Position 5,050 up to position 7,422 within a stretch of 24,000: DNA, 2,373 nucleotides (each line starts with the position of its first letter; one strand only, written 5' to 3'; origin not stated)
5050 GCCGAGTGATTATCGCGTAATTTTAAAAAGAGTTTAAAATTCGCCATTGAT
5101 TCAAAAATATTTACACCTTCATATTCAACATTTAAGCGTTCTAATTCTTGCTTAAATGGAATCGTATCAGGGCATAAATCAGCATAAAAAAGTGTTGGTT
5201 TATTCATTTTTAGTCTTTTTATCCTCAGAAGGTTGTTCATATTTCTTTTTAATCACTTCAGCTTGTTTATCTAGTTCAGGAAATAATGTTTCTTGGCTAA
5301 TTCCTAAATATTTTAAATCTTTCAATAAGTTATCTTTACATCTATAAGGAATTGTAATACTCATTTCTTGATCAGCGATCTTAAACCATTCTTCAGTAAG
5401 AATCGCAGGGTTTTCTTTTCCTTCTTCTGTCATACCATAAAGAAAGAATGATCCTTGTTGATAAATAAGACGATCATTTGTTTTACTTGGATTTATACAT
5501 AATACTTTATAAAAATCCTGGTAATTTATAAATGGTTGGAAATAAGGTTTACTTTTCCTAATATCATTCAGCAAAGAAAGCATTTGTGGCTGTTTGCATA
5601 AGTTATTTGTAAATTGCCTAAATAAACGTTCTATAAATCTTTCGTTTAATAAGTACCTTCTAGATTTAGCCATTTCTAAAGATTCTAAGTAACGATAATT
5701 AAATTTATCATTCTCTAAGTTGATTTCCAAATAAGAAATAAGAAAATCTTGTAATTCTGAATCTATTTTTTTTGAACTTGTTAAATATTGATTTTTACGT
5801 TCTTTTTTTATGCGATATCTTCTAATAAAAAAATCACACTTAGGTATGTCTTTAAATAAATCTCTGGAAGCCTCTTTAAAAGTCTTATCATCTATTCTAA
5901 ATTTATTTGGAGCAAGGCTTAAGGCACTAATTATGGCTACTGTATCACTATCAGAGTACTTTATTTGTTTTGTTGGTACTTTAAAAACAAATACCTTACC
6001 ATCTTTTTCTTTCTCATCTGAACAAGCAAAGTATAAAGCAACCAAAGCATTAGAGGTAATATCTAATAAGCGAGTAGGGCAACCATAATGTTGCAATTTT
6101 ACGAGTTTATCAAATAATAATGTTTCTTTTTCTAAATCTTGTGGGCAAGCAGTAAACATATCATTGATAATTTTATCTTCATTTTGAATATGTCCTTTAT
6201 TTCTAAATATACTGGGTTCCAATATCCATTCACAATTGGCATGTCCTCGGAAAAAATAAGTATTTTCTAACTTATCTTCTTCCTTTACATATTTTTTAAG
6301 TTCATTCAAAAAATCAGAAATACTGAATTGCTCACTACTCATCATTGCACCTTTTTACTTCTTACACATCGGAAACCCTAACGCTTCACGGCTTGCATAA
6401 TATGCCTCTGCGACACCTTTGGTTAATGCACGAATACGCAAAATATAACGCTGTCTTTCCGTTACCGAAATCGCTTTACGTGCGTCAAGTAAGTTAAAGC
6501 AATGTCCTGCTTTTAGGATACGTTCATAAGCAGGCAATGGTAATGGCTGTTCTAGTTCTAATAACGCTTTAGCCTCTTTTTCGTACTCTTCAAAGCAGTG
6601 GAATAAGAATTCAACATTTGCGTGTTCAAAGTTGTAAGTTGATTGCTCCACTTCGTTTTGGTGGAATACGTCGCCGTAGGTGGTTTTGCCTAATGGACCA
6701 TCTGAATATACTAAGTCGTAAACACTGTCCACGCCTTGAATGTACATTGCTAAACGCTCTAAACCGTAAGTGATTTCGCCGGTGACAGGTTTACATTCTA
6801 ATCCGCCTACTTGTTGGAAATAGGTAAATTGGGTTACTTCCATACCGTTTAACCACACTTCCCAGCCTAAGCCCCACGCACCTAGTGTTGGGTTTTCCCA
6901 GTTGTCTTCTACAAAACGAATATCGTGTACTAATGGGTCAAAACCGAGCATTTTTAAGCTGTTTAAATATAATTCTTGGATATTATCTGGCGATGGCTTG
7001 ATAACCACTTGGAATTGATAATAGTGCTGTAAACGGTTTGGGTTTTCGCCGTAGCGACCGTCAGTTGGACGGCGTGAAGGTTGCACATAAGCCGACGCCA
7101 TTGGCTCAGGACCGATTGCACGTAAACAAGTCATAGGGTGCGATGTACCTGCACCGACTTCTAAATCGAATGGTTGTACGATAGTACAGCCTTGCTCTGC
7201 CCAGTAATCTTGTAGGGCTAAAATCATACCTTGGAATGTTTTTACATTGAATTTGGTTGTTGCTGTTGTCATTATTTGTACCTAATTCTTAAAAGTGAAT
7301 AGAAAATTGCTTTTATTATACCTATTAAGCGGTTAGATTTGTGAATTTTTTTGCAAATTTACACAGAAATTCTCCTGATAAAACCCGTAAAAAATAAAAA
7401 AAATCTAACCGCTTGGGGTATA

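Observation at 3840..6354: AT-rich three-gene cargo (FRG-domain protein + single-Cys glutaredoxin-like protein + YhcG/DUF1016 PD-(D/E)XK nuclease) wedged between glyQ and glyS: candidate uncharacterised defence/stress system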

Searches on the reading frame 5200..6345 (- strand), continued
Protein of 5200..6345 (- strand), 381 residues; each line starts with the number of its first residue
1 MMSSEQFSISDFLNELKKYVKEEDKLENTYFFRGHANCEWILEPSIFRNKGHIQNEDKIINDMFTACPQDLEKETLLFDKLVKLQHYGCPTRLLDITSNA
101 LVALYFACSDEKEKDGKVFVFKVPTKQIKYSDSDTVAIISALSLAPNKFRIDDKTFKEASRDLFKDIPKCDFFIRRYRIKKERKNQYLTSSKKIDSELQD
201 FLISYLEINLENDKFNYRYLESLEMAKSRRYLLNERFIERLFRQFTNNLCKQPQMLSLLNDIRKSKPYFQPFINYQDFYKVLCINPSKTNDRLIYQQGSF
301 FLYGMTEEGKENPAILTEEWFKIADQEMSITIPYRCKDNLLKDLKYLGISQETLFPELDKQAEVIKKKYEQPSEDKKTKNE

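Call 64: find_encoding_contigs(protein=P0089, flank=5000, max_places=2)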
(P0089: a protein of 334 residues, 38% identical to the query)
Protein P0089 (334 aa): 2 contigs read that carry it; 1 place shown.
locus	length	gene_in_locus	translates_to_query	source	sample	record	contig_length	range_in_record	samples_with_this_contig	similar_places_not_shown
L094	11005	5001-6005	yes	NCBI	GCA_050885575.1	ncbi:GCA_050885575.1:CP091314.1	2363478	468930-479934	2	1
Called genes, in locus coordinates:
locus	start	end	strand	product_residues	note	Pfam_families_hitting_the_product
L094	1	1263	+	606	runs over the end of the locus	PF00496:SBP_bac_5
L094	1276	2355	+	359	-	PF00528:BPD_transp_1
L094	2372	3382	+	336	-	PF00528:BPD_transp_1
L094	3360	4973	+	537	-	PF00005:ABC_tran, PF02463:SMC_N, PF13401:AAA_22 (faint), PF13304:AAA_21 (weak), PF09818:ABC_ATPase (faint), PF08352:oligo_HPY (faint), PF00005:ABC_tran, PF02463:SMC_N (weak)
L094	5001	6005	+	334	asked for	PF08867:FRG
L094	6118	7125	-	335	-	PF00579:tRNA-synt_1b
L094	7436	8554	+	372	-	PF13505:OMP_b-brl (faint), PF13609:Porin_4, PF00267:Porin_1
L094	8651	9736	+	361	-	PF01817:CM_2, PF00800:PDT, PF01842:ACT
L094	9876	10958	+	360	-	PF00266:Aminotran_5 (faint), PF00155:Aminotran_1_2, PF01053:Cys_Met_Meta_PP (faint)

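Call 65: find_encoding_contigs(protein=P0156, flank=5000, max_places=2)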
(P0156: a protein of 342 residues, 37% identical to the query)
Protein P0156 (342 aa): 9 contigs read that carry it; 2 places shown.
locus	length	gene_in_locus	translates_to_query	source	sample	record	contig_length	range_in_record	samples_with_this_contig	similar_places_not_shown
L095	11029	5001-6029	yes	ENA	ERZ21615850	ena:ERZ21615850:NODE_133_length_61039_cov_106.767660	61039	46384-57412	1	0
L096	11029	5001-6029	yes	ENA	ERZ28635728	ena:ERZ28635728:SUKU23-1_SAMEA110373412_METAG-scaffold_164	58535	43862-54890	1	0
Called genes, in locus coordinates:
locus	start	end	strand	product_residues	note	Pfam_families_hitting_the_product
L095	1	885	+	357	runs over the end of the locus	-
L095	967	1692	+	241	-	PF00881:Nitroreductase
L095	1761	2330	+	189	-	PF02525:Flavodoxin_2, PF03358:FMN_red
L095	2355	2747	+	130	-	-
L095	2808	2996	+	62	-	-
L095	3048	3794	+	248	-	PF00561:Abhydrolase_1, PF00975:Thioesterase (weak), PF12146:Hydrolase_4, PF12697:Abhydrolase_6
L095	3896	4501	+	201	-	PF06445:GyrI-like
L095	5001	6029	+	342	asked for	PF08867:FRG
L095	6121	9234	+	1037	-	PF00005:ABC_tran, PF13304:AAA_21 (weak), PF12679:ABC2_membrane_2, PF12698:ABC2_membrane_3, PF01061:ABC2_membrane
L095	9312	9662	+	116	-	PF04237:YjbR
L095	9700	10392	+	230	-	PF01177:Asp_Glu_race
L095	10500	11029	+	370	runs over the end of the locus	PF12679:ABC2_membrane_2, PF12698:ABC2_membrane_3, PF01061:ABC2_membrane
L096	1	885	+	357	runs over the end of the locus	-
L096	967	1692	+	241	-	PF00881:Nitroreductase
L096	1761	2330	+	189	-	PF02525:Flavodoxin_2, PF03358:FMN_red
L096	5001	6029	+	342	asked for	PF08867:FRG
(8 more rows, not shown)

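Call 68: search_protein_families(library=pfam, proteins=[L091:2-1393:+, L004:4688-5998:+], max_evalue=0.001)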
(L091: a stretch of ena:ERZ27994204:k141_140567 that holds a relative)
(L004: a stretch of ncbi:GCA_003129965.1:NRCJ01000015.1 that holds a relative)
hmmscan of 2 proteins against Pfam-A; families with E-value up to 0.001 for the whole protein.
L091:2-1393:+ (463 aa): 1 family
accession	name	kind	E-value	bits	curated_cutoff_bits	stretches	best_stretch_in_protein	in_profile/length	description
PF02867.20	Ribonuc_red_lgC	-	5.4e-89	299.6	23.9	3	290-441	373-522/523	Ribonucleotide reductase, barrel domain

L004:4688-5998:+ (436 aa): 2 families
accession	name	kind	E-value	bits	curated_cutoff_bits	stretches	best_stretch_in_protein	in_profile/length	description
PF13635.12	DUF4143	-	1.3e-35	123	28.1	1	220-383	1-159/160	Domain of unknown function (DUF4143)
PF13173.12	AAA_14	-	7.8e-29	100.7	27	1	17-152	1-129/129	AAA domain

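Call 72: search_protein_families(library=phrogs, proteins=[window:5203-6345:-], max_evalue=0.001)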
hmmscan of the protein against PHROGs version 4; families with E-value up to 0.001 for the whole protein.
window:5203-6345:- (381 aa): 2 families
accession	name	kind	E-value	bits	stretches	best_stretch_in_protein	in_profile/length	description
phrog_4962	-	unknown function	2.2e-50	172.8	1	8-371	176-456/467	-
phrog_24967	-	unknown function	7.1e-10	39.6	1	84-115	101-132/385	-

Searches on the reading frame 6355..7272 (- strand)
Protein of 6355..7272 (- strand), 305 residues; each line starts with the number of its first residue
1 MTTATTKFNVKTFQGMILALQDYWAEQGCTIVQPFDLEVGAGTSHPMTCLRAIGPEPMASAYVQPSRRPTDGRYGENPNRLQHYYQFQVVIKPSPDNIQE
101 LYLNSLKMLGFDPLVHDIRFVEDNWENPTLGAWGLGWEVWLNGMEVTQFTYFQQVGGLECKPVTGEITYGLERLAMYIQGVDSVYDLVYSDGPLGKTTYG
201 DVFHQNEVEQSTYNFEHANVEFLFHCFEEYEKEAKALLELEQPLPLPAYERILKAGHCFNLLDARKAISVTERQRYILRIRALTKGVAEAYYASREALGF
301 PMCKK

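Call 3: search_protein_families(library=pfam, proteins=[window:6355-7272:-], max_evalue=0.01)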
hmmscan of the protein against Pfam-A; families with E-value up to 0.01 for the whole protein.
window:6355-7272:- (305 aa): 1 family
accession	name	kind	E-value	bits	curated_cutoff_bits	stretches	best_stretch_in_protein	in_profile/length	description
PF02091.20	tRNA-synt_2e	-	2.4e-147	490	27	1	13-296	1-278/278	Glycyl-tRNA synthetase alpha subunit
